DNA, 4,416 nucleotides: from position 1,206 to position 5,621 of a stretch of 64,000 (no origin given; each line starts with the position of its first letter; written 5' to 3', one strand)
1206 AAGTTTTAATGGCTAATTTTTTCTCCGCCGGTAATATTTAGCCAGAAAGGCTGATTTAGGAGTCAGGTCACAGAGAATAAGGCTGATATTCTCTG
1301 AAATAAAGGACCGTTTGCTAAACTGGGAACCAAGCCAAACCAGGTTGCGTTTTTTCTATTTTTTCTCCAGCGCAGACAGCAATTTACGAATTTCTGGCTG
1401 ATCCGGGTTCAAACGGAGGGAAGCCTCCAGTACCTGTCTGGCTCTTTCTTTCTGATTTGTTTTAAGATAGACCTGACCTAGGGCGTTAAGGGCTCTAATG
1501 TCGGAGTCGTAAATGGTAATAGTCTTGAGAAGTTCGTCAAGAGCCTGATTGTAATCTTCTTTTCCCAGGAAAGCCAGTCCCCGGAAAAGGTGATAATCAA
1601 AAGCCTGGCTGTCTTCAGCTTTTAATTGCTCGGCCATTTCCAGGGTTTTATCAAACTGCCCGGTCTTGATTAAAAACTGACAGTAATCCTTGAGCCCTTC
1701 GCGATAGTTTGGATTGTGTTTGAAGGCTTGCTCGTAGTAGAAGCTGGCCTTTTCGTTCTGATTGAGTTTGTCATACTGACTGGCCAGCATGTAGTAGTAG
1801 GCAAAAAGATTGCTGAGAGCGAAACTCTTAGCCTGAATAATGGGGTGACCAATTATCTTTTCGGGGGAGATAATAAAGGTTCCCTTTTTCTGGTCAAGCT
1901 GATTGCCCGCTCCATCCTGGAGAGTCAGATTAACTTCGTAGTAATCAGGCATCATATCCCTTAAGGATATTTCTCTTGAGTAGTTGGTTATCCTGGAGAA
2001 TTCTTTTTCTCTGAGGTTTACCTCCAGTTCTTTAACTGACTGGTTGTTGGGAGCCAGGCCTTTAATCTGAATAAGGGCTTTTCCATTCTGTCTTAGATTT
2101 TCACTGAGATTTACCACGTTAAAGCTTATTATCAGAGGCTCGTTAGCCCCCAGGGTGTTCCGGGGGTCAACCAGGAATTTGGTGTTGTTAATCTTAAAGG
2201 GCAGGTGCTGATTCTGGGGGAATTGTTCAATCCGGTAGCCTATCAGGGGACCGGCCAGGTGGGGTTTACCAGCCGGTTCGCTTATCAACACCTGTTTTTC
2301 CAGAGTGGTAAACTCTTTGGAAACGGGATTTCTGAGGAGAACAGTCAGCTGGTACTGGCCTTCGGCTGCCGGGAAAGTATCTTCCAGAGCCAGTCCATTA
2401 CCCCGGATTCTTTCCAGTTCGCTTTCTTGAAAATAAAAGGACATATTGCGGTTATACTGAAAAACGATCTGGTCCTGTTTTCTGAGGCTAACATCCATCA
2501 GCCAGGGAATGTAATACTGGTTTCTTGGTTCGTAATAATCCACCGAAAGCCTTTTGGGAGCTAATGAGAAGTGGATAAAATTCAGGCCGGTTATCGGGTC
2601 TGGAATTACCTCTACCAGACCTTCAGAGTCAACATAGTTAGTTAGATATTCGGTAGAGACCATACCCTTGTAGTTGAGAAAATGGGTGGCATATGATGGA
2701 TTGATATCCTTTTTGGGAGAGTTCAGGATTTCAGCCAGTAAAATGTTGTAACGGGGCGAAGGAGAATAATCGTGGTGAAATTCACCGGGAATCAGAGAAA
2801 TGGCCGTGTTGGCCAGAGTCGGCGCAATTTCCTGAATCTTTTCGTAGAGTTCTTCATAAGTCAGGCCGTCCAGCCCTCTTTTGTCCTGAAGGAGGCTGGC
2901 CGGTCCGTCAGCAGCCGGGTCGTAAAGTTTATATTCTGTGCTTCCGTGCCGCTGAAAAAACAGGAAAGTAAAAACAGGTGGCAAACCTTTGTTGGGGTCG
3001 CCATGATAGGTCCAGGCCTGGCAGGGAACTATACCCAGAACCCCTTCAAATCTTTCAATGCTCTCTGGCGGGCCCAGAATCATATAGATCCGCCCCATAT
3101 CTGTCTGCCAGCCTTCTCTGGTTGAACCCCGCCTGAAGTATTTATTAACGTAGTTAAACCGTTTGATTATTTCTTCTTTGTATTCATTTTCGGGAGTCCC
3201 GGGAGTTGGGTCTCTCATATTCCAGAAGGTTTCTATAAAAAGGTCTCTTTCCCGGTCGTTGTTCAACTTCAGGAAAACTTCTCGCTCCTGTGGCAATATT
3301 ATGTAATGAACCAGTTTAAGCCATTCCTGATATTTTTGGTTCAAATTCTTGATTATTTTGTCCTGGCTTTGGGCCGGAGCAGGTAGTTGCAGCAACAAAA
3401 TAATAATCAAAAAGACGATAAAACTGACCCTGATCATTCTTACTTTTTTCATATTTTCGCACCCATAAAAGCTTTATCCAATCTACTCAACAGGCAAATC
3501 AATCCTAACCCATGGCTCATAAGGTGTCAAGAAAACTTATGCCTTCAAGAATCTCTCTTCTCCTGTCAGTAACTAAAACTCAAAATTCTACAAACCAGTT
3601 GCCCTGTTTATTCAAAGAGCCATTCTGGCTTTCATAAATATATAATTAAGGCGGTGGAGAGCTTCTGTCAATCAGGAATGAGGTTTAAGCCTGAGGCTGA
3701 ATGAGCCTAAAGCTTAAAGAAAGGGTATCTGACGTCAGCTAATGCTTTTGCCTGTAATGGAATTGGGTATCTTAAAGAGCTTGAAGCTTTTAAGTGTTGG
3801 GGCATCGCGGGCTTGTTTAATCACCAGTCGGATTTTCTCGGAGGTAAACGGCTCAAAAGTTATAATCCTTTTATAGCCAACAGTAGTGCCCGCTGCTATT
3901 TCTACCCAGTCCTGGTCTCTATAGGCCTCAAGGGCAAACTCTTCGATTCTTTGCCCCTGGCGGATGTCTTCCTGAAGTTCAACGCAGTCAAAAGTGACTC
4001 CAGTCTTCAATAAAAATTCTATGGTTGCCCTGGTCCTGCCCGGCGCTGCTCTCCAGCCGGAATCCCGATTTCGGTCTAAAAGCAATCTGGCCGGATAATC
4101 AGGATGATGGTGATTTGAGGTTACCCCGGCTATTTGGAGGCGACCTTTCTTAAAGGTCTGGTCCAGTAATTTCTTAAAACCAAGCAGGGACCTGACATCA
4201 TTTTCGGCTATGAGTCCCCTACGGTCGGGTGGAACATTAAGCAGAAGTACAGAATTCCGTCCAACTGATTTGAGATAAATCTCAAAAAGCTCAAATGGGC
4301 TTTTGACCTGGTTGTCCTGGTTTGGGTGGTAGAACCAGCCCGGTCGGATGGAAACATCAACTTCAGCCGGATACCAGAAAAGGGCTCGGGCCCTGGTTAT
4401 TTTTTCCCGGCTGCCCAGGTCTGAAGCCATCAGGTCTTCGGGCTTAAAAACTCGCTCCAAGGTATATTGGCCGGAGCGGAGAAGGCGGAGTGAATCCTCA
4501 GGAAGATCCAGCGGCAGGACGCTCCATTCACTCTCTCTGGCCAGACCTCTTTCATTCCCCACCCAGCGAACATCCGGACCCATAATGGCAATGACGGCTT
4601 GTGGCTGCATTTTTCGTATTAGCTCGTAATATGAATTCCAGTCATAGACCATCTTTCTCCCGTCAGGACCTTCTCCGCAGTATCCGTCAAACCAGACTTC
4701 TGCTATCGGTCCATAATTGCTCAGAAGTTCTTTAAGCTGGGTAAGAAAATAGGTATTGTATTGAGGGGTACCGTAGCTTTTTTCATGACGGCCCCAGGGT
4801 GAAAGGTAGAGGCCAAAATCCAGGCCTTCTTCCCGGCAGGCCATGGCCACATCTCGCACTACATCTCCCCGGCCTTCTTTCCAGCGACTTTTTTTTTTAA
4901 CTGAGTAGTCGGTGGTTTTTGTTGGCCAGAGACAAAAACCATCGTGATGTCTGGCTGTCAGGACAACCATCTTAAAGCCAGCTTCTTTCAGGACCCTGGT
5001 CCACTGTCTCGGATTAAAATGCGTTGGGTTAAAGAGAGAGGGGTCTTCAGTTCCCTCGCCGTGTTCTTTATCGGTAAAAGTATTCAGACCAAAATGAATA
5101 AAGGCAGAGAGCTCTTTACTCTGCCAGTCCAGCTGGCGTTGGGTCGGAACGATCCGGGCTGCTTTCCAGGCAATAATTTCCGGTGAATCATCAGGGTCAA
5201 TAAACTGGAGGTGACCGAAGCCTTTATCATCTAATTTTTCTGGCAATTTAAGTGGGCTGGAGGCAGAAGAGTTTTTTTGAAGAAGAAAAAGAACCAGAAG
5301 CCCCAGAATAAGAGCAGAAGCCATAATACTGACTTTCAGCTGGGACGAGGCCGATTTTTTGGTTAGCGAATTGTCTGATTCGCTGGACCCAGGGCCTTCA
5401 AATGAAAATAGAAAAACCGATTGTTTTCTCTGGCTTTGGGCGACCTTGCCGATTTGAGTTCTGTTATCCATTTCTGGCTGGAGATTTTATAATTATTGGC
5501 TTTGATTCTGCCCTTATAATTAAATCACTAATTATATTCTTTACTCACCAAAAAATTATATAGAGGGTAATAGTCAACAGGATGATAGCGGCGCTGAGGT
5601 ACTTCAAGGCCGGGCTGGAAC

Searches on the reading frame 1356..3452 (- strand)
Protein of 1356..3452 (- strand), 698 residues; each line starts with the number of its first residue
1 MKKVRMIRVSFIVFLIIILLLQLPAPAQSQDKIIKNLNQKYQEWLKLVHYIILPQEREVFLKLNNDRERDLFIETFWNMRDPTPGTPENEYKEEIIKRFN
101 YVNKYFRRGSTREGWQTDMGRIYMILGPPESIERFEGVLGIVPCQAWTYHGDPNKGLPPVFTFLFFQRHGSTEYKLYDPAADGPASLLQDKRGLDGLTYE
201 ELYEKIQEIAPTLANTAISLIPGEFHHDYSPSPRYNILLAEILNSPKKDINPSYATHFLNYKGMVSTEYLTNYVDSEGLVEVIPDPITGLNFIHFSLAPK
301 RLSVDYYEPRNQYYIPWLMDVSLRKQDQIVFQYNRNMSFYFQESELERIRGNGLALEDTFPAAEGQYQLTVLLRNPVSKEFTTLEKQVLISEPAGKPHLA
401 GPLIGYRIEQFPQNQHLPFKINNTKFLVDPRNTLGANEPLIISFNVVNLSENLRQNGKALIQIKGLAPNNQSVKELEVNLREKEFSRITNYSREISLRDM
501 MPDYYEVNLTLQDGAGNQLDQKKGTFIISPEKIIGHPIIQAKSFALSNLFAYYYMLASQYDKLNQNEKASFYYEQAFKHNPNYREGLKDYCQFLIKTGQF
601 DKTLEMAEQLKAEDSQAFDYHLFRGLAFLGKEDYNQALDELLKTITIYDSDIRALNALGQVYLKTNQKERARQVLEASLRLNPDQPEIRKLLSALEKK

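Call 68: search_protein_families(library=pfam, proteins=[window:1356-3452:-], max_evalue=0.00001)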
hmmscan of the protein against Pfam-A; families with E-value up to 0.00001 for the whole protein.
window:1356-3452:- (698 aa): 7 families
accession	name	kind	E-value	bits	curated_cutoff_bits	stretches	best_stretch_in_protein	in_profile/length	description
PF14559.12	TPR_19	-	4.6e-15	56.1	25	1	629-695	2-68/68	Tetratricopeptide repeat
PF13428.12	TPR_14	-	1e-11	44.7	23.5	0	653-693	2-42/44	Tetratricopeptide repeat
PF07719.23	TPR_2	-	1.1e-11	44.3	27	0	653-684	2-33/34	Tetratricopeptide repeat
PF13181.12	TPR_8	-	1.3e-10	41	25.7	0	653-684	2-33/34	Tetratricopeptide repeat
PF20094.4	GWxTD_dom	-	4.3e-10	40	26.9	1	40-155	29-132/172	GWxTD domain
PF00515.34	TPR_1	-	2e-08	34.1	27.8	0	552-583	3-34/34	Tetratricopeptide repeat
PF13432.12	TPR_16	-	6.5e-07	30.1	32.7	0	625-686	4-65/65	Tetratricopeptide repeat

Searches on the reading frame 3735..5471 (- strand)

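Call 68: search_protein_families(library=pfam, proteins=[window:3735-5471:-], max_evalue=0.00001)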
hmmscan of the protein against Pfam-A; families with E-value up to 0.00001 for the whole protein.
window:3735-5471:- (578 aa): 2 families
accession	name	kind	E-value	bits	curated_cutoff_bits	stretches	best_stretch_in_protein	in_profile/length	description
PF01120.23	Alpha_L_fucos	-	3.1e-39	135.8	25.2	2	145-293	87-241/345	Alpha-L-fucosidase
PF00754.31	F5_F8_type_C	-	4.6e-09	36.9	28.2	1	451-553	3-114/127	F5/8 type C domain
